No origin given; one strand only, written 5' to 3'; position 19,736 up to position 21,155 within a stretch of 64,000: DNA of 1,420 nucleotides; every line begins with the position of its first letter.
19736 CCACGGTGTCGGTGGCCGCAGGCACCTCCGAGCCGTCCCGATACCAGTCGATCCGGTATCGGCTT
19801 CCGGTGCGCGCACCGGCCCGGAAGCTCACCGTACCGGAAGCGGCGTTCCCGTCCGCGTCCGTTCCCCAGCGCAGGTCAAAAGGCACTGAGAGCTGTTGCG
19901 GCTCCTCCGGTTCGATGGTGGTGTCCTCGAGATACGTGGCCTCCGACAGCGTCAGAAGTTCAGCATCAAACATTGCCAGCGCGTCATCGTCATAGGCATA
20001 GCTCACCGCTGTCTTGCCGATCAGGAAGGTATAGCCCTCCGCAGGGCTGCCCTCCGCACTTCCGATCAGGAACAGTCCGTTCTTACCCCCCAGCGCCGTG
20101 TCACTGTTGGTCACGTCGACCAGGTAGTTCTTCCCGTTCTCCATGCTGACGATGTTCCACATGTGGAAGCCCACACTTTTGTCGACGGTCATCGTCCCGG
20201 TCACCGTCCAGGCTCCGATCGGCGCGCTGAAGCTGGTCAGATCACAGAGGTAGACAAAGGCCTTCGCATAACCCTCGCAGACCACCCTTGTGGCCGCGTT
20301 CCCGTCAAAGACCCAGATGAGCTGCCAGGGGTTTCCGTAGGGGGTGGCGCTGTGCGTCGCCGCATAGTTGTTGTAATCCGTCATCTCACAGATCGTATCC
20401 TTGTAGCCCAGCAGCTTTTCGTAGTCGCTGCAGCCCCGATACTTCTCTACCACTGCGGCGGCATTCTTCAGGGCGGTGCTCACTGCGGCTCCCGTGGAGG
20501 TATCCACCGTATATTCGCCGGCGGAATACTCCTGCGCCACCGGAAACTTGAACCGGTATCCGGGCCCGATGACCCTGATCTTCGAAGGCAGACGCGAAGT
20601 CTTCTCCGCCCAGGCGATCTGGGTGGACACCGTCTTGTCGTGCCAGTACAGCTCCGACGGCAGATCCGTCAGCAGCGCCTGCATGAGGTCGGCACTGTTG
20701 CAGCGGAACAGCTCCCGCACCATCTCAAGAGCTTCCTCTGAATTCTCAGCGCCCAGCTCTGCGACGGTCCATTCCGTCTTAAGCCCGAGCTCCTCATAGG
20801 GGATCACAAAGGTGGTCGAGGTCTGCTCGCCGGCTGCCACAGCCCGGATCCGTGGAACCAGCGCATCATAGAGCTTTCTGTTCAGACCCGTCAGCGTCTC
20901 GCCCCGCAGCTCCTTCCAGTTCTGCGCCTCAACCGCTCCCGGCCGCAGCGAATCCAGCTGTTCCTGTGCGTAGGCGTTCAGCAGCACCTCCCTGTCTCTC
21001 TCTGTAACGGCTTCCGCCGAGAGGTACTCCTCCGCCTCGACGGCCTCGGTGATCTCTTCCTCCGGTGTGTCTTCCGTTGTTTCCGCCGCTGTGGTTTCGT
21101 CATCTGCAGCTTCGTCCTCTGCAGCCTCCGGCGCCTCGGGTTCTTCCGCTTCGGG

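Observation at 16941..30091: Two giant paralogs with an intact transglutaminase-like Cys-His-Asp core on a huge modular scaffold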

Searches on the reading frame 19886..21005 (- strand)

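Call 10: search_protein_families(library=pfam, proteins=[window:19886-21005:-], max_evalue=10)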
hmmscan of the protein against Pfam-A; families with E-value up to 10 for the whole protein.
window:19886-21005:- (373 aa): 1 family
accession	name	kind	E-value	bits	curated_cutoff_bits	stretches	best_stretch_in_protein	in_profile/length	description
PF11088.13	RL11D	-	0.22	12.3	25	1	274-306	15-47/99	Glycoprotein encoding membrane proteins RL5A and RL6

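Call 11: search_solved_structures(query=window:19886-21005:-, max_evalue=10, show_alignments=3)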
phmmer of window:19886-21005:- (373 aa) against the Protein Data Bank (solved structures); distinct sequences matched with E-value up to 10: 1.
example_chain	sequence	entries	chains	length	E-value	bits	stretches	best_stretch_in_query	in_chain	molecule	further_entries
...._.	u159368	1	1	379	9.3e-05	24.8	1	193-304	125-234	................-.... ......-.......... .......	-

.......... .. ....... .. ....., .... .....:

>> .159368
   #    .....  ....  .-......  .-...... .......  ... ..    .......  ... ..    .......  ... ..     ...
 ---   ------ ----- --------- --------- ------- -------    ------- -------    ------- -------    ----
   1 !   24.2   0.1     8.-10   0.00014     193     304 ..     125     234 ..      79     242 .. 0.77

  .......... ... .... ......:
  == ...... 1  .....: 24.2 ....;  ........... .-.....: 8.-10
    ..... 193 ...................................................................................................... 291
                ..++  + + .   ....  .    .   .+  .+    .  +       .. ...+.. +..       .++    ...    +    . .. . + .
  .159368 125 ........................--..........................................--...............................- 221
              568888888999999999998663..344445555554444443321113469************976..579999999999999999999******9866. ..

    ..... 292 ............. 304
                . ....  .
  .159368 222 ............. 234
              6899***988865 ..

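Call 12: find_homologous_proteins(query=window:19886-21005:-, max_evalue=0.001)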
Query window:19886-21005:- (373 aa): 2761 proteins with E <= 0.001 among 8000 candidates; the best 120 are listed.
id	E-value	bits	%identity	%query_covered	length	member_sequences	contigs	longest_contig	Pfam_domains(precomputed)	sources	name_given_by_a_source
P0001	7.5e-93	330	47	95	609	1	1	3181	PF00395.26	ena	-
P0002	2.8e-91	324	48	97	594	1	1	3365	PF00395.26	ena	-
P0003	4.0e-91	324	48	98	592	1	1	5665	PF00395.26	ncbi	-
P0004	5.9e-83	297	44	95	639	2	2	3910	-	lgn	-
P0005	2.9e-79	285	48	87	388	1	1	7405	-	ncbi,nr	ncbi:MAG: hypothetical protein IJ751_08675, partial [Oscillospiraceae bacterium]|nr:hypothetical pro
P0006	1.0e-77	280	43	88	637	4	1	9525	-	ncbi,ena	-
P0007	8.6e-77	277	41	98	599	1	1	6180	PF13306.13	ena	-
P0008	6.7e-76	274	42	94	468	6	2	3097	-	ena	-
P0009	8.6e-76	273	43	94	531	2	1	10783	-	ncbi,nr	ncbi:MAG: hypothetical protein IJ234_05855, partial [Clostridia bacterium]|nr:hypothetical protein [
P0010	8.8e-75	270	44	90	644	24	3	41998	PF13306.13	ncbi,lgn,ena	-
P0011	1.3e-73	266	41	96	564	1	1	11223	-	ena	-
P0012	1.5e-73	266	41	94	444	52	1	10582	-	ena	-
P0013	1.7e-73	266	43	91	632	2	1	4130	PF00041.28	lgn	-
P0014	1.1e-72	263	41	94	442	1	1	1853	-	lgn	-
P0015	1.3e-72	263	41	94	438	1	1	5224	-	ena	-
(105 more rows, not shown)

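Call 15: search_solved_structures(query=A1, max_evalue=1, show_alignments=3)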
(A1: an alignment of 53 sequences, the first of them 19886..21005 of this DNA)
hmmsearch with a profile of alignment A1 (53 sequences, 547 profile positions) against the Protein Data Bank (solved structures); distinct sequences matched with E-value up to 1: 3.
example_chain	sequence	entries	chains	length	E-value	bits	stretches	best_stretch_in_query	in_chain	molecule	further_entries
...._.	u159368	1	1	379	5.6e-11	45.1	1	237-355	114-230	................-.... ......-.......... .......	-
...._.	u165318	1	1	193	0.85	11.5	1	38-108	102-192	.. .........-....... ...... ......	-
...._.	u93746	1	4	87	0.87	11.5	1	46-108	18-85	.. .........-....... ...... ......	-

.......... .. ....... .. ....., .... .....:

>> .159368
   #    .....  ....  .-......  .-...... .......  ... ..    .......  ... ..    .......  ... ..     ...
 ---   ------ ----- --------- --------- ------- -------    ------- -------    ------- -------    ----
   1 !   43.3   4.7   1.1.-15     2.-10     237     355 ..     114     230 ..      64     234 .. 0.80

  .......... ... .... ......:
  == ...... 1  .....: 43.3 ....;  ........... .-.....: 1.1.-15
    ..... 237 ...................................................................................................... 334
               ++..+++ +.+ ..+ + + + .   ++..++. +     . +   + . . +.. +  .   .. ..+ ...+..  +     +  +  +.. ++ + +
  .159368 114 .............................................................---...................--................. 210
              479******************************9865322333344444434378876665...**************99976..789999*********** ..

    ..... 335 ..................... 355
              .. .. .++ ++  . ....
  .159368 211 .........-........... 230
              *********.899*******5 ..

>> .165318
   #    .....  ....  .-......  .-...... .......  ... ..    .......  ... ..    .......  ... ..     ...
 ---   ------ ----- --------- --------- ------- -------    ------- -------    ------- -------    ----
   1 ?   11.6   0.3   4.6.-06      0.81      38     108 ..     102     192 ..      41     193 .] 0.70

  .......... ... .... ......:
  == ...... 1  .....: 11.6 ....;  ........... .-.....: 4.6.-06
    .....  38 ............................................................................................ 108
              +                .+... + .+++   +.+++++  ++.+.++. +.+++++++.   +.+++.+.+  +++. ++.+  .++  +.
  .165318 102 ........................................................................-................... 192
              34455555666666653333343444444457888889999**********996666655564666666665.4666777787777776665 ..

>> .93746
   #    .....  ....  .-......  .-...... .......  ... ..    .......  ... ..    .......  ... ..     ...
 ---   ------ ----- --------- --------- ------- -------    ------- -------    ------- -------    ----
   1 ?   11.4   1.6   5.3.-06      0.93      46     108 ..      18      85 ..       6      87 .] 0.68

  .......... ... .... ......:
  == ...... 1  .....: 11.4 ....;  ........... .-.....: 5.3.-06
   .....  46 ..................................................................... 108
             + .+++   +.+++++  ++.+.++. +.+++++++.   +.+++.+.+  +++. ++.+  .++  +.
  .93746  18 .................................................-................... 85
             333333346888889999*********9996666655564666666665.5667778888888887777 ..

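Call 22: search_dna_similar(query=window:19886-21005:-, collection=plasmids, mode=protein, max_rows=10)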
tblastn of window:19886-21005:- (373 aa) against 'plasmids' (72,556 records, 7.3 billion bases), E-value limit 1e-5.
No match.

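Call 23: predict_structure(alignment_id=A1)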
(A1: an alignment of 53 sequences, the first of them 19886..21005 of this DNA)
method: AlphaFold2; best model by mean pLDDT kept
length: 373 residues; sequences in the alignment: 53
mean_pLDDT: 92.2   pTM: 0.87
mean pLDDT of the five models: 92.2, 90.4, 89.8, 89.0, 88.7
residues with pLDDT >= 90: 308; 70-90: 39; 50-70: 24; < 50: 2
segments of 3 or more residues with pLDDT < 50: none
pLDDT, mean of each block of 10 residues (from residue 1): 78 92 68 89 98 98 98 98 97 97 96 94 96 93 97 97 97 96 98 98 95 86 84 95 96 97 97 92 96 94 64 96 95 95 96 96 73 61
secondary structure, 60 per line:
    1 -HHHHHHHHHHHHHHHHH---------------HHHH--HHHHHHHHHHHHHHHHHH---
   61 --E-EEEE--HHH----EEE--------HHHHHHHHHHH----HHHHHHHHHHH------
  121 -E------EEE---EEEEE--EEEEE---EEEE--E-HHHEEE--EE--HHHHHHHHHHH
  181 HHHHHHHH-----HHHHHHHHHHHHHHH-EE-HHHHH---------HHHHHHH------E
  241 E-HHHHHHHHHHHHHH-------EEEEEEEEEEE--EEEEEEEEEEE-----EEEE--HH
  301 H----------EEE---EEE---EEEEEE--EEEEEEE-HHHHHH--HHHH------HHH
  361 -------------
elements in order: H2-18 H34-37 H40-57 E65-68 E78-80 H89-99 H104-114 E129-131 E135-139 E142-146 E150-153 E161-163 H170-188 H194-208 H213-217 H227-233 H243-256 E264-274 E277-287 E293-296 E312-314 E318-320 E324-329 E332-338 H340-345 H348-351

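Call 25: fold_search(model_id=the predicted structure, library=pdb)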
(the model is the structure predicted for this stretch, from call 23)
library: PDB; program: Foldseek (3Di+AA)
matches with E <= 10: 212; with E <= 0.001: 1
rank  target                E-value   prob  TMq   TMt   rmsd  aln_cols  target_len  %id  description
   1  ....                  2.8e-07  1.00  0.29  0.29  16.6       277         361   19  Crystal structure of Streptococcus pyogenes TglA (released 2024-08-14)
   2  4xz7_B                2.3e-03  1.00  0.25  0.25  10.9       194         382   14  Crystal structure of a TGase (released 2015-06-24)
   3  6g4h                  4.8e-03  1.00  0.27  0.34  20.1       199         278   14  Crystal structure of the periplasmic domain of TgpA from Pseudomonas aeruginosa bound to ethylmercury (released 2019-04-10)
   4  6g49                  8.7e-03  0.99  0.26  0.33  20.2       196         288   15  Crystal structure of the periplasmic domain of TgpA from Pseudomonas aeruginosa (released 2019-04-10)
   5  4u65_E                2.7e-02  1.00  0.24  0.45   4.2       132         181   17  Structure of the periplasmic output domain of the Legionella pneumophila LapD ortholog CdgS9 in complex with Pseudomon (released 2014-08-13)
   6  4fgq_B                5.2e-02  0.99  0.25  0.46   4.0       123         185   10  Legionella pneumophila LapG (released 2012-06-20)
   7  5mv8_A                5.5e-02  0.15  0.14  0.11  20.6       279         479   14  Structure of human Myosin 7b C-terminal MyTH4-FERM domain in complex with harmonin-a PDZ3 domain (released 2017-07-05)
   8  4fgp_A                7.3e-02  0.99  0.25  0.45   4.0       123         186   10  Legionella pneumophila LapG (EGTA-treated) (released 2012-06-20)
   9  4fgp_B                8.5e-02  0.98  0.25  0.45   4.0       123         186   10  Legionella pneumophila LapG (EGTA-treated) (released 2012-06-20)
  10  5ejy                  1.6e-01  0.09  0.14  0.11  24.1       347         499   10  Structure of Dictyostelium Discoideum Myosin VII MyTH4-FERM MF1 domain (released 2016-07-06)
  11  6j8n_B                2.2e-01  0.41  0.14  0.21  11.9       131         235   14  Crystal structure of SVBP-VASH1 complex, mutation C169A of VASH1 (released 2019-06-19)
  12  9c94_A                2.7e-01  0.57  0.22  0.18  11.3       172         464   19  Crystal structure of menin in complex with inhibitor compound 20 (released 2025-01-15)
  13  6och_A                2.7e-01  0.38  0.14  0.20  11.1       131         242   13  Crystal structure of VASH1-SVBP complex bound with parthenolide (released 2019-06-26)
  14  6qby_C                3.2e-01  0.80  0.22  0.32   4.9       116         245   11  Crystal structure of VASH 2 in complex with SVBP (released 2019-04-24)
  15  6lpg_A                3.2e-01  0.69  0.20  0.29  12.8       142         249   15  human VASH1-SVBP complex (released 2020-10-21)
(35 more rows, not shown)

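Call 30: search_protein_families(library=pfam, alignment_id=A1, max_evalue=1)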
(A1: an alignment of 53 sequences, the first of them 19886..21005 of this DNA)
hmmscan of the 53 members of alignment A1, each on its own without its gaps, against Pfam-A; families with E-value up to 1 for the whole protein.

A. member 1, window:19886-21005:- (373 aa): 1 family
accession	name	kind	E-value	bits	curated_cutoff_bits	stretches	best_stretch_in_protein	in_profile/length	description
PF11088.13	RL11D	-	0.22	12.3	25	0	274-306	15-47/99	Glycoprotein encoding membrane proteins RL5A and RL6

B. families by the number of members that match (of 53 scanned): 97 families (the first 25 are shown)
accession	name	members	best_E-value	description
PF13306.12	LRR_5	10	6.8e-15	BspA type Leucine rich repeat region (6 copies)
PF01841.26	Transglut_core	9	0.00026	Transglutaminase-like superfamily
PF14381.12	EDR1_CTR1_ARMC3_pept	7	0.0026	EDR1/CTR1/ARMC3, peptidase-like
PF00404.24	Dockerin_1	6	7.4e-13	Dockerin type I domain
PF00395.25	SLH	4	2.3e-31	S-layer homology domain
PF00041.27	fn3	4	3.6e-07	Fibronectin type III domain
PF00036.39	EF-hand_1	4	0.053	EF hand domain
PF02368.24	Big_2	3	8e-18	Bacterial Ig-like domain (group 2)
PF22359.2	Big-like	3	7.2e-09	Bacterial Ig-like domain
PF13927.12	Ig_3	3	2.4e-07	Immunoglobulin domain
PF25788.1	Ig_Rha78A_N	3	1.7e-05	Rha78A-like, N-terminal immunoglobulin domain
PF16656.11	Pur_ac_phosph_N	3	0.00079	Purple acid Phosphatase, N-terminal domain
PF13202.12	EF-hand_5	3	0.015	EF hand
PF19127.6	Choline_bind_3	2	2.6e-17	Choline-binding repeat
PF18676.6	MBG_2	2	2.1e-12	MBG domain (YGX type)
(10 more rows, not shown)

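Call 31: find_related_loci(query=window:19886-21005:-, collection=genome_contigs, flank=10000)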
Query window:19886-21005:- (373 aa) in genome_contigs; peptide patterns used: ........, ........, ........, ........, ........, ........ (x = any residue, [..] = any of these).
41 stretches matched a pattern; 9 encode a relative of the query (tblastn E <= 1e-3); 9 distinct loci.
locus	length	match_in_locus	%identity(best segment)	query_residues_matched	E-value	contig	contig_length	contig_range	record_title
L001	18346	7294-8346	42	11-358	8e-74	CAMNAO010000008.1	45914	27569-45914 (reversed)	MAG: uncultured Clostridia bacterium isolate SRR873597_bin.104_metaWRAP_v1.3_MAG genome assembly, contig: NODE.1338_leng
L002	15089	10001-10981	42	37-351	1e-70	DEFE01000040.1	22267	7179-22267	MAG TPA_asm: Lachnospiraceae bacterium UBA2860 UBA2860_contig_15930, whole genome shotgun sequence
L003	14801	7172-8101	41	45-339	5e-67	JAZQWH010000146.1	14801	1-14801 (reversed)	MAG: Eubacteriales bacterium isolate T1900045166_TC20190160.MAGScoT_cleanbin_000019 SGB_5144_k141_601998, whole genome s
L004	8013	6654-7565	39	35-367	3e-62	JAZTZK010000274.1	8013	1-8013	MAG: Clostridia bacterium isolate T1900045324_YK20190013.MAGScoT_cleanbin_000008 SGB_6411_k141_1487211, whole genome sho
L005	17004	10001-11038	37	36-365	5e-60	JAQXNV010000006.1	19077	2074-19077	MAG: Oscillospiraceae bacterium isolate SUG1362 k141_6049564, whole genome shotgun sequence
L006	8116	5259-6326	39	35-370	2e-58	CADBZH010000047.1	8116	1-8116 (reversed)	MAG: uncultured Clostridiales bacterium isolate RUG14431 genome assembly, contig: RUG14431_asm_47, whole genome shotgun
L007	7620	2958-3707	43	107-358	8e-58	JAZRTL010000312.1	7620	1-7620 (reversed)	MAG: Eubacteriales bacterium isolate T1900045342_YK20190032.MAGScoT_cleanbin_000029 SGB_6661_k141_2010227, whole genome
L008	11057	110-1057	38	38-353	2e-57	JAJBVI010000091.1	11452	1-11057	MAG: Lachnospiraceae bacterium isolate U_127133 U_127133=NODE_669_length_11452_cov_10.550671, whole genome shotgun seque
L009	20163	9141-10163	40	4-355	2e-52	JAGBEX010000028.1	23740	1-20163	MAG: Clostridia bacterium isolate RGIG9056 Water_deer_Rectum-4__c214158, whole genome shotgun sequence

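Call 47: search_protein_representatives(protein=window:19886-21005:-)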
Query: 373 residues. Proteins with E-value up to 0.001 (for the whole library): 3594; up to 1e-10: 2673; up to 1e-30: 2304. The best 150 are listed.
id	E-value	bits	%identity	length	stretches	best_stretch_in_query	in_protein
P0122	3.3e-234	792.9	94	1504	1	1-373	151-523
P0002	8.8e-92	324.3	50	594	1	4-367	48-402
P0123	6.1e-91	321.5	49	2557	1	4-370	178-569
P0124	5.4e-88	311.9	52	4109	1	3-361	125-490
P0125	1.8e-84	300.3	48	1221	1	11-360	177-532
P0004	1.9e-83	296.9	47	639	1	4-359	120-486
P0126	9.0e-83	294.7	49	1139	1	4-363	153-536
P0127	3.4e-82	292.8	50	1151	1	34-358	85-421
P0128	1.2e-81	291.0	45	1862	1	3-367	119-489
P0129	2.6e-81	289.9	50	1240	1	2-366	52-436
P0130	6.5e-80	285.3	45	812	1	5-359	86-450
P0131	2.9e-79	283.1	47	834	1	29-362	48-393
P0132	7.2e-79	281.8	47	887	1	4-363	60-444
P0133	1.1e-78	281.2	47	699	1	5-361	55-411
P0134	2.2e-78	280.2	53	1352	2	106-371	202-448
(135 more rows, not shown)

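Call 48: list_cluster_members(proteins=[P0122, P0123, P0124])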
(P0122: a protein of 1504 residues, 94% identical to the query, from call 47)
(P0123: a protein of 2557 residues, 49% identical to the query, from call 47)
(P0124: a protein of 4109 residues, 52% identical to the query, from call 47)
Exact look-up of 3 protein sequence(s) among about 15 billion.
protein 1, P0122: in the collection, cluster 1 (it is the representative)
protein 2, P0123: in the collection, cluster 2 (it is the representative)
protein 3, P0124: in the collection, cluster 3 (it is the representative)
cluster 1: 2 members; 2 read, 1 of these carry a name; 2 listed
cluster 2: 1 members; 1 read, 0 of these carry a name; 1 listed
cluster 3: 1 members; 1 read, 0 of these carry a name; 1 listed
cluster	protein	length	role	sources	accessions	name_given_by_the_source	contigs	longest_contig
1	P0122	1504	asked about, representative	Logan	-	-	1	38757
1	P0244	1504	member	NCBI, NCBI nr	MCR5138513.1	MAG: hypothetical protein K6C12_15700 [Oscillospiraceae bacterium] | hypothetical protein [Oscillospiraceae bacterium]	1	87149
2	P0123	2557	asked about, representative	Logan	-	-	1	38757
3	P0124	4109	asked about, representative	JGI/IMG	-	-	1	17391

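Call 71: search_dna_similar(query=window:19886-21005:-, collection=phages, mode=protein, max_rows=10, max_evalue=0.001)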
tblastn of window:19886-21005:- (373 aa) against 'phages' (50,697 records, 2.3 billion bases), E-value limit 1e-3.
Records with a match: 2; places in all: 2; records where one place covers at least 80% of the query: 0.
Best place of each record, by identity: <60% 2.
By first word of the organism name: Bacteriophage 2.
By host as written in the record: - 2.
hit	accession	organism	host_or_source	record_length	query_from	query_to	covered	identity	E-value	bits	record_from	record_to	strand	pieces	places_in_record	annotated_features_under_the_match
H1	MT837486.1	Bacteriophage sp.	human fecal samples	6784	107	366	70%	40.6%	3e-48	180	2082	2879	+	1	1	record has no annotation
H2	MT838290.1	Bacteriophage sp.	human fecal samples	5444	153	299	39%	33.8%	4e-4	49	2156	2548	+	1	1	record has no annotation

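Call 72: find_related_loci(query=A1, collection=viral_contigs, flank=8000)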
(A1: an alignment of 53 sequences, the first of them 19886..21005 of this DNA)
Query A1 (373 aa) in viral_contigs; peptide patterns used: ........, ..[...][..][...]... (x = any residue, [..] = any of these).
27 stretches matched a pattern; 2 encode a relative of the query (tblastn E <= 1e-3); 2 distinct loci.
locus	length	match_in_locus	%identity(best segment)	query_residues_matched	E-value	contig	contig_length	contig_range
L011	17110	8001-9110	38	3-358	6e-68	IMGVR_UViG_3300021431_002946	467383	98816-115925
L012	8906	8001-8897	39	78-358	7e-56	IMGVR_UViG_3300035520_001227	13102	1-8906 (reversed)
